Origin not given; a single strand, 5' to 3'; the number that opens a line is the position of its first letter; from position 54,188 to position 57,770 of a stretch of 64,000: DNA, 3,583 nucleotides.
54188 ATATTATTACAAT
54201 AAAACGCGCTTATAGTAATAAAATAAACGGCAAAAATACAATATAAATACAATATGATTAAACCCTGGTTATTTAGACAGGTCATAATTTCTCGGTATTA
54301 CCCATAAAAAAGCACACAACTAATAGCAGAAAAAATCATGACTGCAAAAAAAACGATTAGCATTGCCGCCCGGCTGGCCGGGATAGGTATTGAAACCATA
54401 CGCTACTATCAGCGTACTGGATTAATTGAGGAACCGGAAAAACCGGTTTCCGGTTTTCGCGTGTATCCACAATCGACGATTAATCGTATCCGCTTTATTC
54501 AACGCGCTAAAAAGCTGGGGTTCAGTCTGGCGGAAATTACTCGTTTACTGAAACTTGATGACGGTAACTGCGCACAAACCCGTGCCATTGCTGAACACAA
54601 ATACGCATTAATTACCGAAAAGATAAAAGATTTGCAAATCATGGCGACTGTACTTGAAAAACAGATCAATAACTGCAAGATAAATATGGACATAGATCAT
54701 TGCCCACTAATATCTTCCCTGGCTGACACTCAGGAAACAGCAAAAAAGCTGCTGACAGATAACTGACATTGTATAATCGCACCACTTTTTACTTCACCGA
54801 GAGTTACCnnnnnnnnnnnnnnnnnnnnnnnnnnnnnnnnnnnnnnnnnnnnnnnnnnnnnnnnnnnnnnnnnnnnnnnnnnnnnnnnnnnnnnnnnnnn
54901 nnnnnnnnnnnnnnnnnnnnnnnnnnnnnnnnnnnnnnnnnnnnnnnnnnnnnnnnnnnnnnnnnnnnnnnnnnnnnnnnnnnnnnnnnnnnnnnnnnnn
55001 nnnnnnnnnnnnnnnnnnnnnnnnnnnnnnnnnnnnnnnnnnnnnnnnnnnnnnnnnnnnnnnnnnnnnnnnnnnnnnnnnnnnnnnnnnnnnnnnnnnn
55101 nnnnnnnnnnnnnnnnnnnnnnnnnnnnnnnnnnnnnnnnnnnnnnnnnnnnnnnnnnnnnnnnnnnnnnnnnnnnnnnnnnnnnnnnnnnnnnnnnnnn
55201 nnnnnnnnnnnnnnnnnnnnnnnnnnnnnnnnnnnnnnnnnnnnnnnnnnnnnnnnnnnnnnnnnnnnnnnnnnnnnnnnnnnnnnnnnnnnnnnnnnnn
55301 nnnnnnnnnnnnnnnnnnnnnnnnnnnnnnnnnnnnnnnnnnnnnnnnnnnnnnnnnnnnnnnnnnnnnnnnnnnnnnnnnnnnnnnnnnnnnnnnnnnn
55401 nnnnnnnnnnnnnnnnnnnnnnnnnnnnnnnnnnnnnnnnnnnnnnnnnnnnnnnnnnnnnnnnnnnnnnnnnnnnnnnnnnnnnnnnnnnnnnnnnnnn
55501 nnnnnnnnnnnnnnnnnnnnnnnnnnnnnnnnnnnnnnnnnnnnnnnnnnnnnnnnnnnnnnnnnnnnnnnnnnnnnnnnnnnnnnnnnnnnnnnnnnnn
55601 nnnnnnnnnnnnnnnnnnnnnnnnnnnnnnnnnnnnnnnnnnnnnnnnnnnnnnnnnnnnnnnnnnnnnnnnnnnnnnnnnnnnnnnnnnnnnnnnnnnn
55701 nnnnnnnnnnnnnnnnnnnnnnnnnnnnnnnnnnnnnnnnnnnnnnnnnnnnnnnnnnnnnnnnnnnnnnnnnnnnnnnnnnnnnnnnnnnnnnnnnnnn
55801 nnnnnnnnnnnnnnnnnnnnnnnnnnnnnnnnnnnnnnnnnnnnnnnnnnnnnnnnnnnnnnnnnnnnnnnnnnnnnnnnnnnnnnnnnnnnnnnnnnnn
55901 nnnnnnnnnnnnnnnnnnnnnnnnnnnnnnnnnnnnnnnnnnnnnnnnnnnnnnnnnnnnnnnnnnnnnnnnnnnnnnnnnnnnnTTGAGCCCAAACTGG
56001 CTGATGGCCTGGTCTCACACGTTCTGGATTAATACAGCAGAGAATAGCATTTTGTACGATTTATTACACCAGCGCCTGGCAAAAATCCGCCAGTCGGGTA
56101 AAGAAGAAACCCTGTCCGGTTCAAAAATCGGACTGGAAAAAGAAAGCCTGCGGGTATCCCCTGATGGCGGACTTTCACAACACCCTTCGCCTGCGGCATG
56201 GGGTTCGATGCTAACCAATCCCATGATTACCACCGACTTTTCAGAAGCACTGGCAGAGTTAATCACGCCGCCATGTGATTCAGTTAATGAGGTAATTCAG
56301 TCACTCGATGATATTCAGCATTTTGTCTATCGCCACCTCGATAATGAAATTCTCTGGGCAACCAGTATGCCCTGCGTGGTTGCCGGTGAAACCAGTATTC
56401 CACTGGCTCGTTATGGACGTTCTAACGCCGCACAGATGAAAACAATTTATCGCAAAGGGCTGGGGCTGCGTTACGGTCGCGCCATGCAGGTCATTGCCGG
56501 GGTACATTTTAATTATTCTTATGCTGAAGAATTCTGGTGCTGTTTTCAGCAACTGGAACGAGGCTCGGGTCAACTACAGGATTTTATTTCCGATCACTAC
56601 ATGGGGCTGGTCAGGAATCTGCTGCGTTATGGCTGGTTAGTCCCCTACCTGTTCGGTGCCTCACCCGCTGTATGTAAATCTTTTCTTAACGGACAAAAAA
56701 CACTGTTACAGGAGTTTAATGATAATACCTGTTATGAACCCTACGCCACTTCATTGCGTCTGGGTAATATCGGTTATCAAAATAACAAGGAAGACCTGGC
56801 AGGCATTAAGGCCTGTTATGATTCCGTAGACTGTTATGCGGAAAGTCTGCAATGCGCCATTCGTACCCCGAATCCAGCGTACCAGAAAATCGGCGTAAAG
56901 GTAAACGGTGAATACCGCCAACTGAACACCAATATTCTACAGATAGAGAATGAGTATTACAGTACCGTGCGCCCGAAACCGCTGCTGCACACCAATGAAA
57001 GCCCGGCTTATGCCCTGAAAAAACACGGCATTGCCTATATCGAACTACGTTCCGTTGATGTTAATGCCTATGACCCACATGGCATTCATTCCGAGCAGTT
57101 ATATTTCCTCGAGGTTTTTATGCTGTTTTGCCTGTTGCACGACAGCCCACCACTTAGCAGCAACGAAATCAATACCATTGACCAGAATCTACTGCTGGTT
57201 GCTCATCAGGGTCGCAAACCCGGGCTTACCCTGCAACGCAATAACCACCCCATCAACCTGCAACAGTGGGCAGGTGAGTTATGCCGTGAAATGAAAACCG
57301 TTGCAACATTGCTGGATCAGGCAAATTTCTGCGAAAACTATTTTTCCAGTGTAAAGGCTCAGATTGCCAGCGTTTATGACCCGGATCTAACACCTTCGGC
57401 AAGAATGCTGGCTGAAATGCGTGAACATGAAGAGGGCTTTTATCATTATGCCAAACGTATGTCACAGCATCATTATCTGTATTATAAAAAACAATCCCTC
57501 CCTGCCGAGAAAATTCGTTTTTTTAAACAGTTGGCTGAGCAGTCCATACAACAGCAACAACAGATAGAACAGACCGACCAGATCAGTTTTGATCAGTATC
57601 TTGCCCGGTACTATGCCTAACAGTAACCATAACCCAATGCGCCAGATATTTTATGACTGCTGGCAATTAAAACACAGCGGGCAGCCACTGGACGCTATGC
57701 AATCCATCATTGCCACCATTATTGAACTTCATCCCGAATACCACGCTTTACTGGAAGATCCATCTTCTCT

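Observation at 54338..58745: Putative metal/thiol-stress island: PbrR/CadR-like MerR regulator - DUF1015 - gshA (TTG start) - DUF1841 - secreted Cys/Met-rich protein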

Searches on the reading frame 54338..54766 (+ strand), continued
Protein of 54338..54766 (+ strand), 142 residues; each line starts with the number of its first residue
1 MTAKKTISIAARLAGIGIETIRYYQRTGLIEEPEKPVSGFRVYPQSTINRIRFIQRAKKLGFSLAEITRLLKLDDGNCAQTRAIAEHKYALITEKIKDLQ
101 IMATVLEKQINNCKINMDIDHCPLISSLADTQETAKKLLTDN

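Call 50: search_solved_structures(query=window:54338-54766:+, max_evalue=0.00001, show_alignments=2)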
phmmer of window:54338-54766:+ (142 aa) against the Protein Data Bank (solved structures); distinct sequences matched with E-value up to 0.00001: 13.
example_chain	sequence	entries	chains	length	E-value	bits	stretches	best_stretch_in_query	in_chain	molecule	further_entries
5crl_A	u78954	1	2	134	5.1e-30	107.2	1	5-128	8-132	Mercuric resistance operon regulatory protein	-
4ua1_A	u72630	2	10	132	1.2e-22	83.4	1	11-128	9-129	Regulatory protein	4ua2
6ldi_G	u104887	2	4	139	3.4e-13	52.8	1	6-129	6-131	HTH-type transcriptional regulator CueR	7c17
1q05_A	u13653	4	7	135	4.5e-13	52.4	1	7-129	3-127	Transcriptional regulator cueR | HTH-type transcriptional regulator CueR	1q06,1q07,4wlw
6xh7_G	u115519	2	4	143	5.2e-13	52.3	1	7-129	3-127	HTH-type transcriptional regulator CueR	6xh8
5gpe_A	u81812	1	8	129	8.6e-12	48.3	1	14-129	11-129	Transcriptional regulator, MerR-family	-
6jgf_A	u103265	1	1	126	1.8e-11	47.3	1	11-103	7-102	CadR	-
6jgv_A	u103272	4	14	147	2.1e-11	47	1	11-107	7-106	CadR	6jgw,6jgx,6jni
6jyw_A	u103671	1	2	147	2.8e-11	46.7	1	11-106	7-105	CadR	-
4wls_A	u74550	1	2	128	4.7e-11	45.9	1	7-128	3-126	HTH-type transcriptional regulator CueR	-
2vz4_A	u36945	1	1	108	2.9e-09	40.1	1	10-109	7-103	HTH-TYPE TRANSCRIPTIONAL ACTIVATOR TIPA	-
3qao_A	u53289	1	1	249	1.6e-07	34.5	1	9-115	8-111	MerR-like transcriptional regulator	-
1jbg_A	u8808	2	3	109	1.5e-06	31.3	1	7-103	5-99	transcription activator of multidrug-efflux transporter genes mta | transcription activator MtaN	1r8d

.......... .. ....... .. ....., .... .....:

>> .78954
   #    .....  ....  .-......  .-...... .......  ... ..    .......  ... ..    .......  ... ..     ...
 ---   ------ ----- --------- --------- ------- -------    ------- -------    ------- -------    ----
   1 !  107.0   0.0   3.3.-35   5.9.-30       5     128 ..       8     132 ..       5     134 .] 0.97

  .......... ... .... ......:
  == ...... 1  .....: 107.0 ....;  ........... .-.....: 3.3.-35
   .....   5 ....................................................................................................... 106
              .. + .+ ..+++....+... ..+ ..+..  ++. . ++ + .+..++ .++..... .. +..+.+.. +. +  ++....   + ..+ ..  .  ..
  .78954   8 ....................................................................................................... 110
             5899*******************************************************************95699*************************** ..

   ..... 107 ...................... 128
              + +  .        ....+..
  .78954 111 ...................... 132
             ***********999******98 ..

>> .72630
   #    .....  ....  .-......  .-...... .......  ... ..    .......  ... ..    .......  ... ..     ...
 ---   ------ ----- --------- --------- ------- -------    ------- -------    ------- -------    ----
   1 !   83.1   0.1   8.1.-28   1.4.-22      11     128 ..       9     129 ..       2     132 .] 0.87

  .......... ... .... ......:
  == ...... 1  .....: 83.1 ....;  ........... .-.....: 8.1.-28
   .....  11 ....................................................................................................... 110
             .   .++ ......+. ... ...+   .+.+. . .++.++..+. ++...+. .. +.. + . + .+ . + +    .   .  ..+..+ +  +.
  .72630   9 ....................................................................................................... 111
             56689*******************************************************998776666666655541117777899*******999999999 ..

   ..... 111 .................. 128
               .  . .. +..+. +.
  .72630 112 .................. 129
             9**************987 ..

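Call 67: find_encoding_contigs(protein=P0242, flank=6000, max_places=2)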
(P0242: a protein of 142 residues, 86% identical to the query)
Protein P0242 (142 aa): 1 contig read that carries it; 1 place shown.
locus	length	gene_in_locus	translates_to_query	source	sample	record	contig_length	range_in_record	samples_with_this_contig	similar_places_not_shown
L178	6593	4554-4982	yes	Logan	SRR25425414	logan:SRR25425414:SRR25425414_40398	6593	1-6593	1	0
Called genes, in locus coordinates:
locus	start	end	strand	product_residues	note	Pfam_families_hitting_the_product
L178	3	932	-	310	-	?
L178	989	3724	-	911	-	PF00989:PAS, PF08448:PAS_4, PF13426:PAS_9, PF08448:PAS_4, PF13426:PAS_9, PF00512:HisKA, PF02518:HATPase_c, PF00072:Response_reg, +4 more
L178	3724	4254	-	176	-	PF18546:MetOD1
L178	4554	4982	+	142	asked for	PF13411:MerR_1, PF00376:MerR, PF09278:MerR-DNA-bind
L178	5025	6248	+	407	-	PF06245:DUF1015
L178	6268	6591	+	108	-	?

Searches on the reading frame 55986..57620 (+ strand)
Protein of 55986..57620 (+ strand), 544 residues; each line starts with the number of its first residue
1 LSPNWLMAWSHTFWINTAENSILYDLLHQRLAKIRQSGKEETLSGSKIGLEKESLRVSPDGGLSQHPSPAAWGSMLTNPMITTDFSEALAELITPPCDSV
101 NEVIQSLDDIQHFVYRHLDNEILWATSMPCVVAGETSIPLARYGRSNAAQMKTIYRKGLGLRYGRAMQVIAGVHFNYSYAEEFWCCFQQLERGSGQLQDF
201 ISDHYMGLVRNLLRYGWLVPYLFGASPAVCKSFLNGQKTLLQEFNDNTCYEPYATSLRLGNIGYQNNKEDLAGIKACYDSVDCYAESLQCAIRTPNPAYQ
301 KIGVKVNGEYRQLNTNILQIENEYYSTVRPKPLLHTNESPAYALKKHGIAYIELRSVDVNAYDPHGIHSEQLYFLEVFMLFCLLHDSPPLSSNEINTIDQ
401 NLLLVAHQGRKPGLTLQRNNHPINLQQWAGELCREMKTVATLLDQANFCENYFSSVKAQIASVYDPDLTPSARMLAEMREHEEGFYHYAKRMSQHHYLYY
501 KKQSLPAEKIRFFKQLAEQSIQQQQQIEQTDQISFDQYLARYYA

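Call 3: search_protein_families(library=pfam, proteins=[window:55986-57620:+], max_evalue=0.01)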
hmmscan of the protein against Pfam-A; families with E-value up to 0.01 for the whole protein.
window:55986-57620:+ (544 aa): 1 family
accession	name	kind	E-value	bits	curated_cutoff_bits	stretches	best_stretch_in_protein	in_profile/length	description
PF04262.19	Glu_cys_ligase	-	1.7e-155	517.7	27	1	32-403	2-370/372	Glutamate-cysteine ligase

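Call 4: search_protein_families(library=ncbifam, proteins=[window:55986-57620:+], max_evalue=0.01)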
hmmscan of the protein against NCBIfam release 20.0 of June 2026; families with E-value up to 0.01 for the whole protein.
window:55986-57620:+ (544 aa): 3 families
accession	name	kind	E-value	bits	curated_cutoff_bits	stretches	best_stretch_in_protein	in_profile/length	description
TIGR01434.1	glu_cys_ligase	equivalog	2.8e-164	547.5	393.3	1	30-542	3-512/512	glutamate--cysteine ligase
NF002688.0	PRK02471.1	equivalog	1e-78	265.5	425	1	34-498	7-416/756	bifunctional glutamate--cysteine ligase GshA/glutathione synthetase GshB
TIGR01435.1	glu_cys_lig_rel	equivalog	8e-51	173.1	656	1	45-524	7-427/719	bifunctional glutamate--cysteine ligase/glutathione synthetase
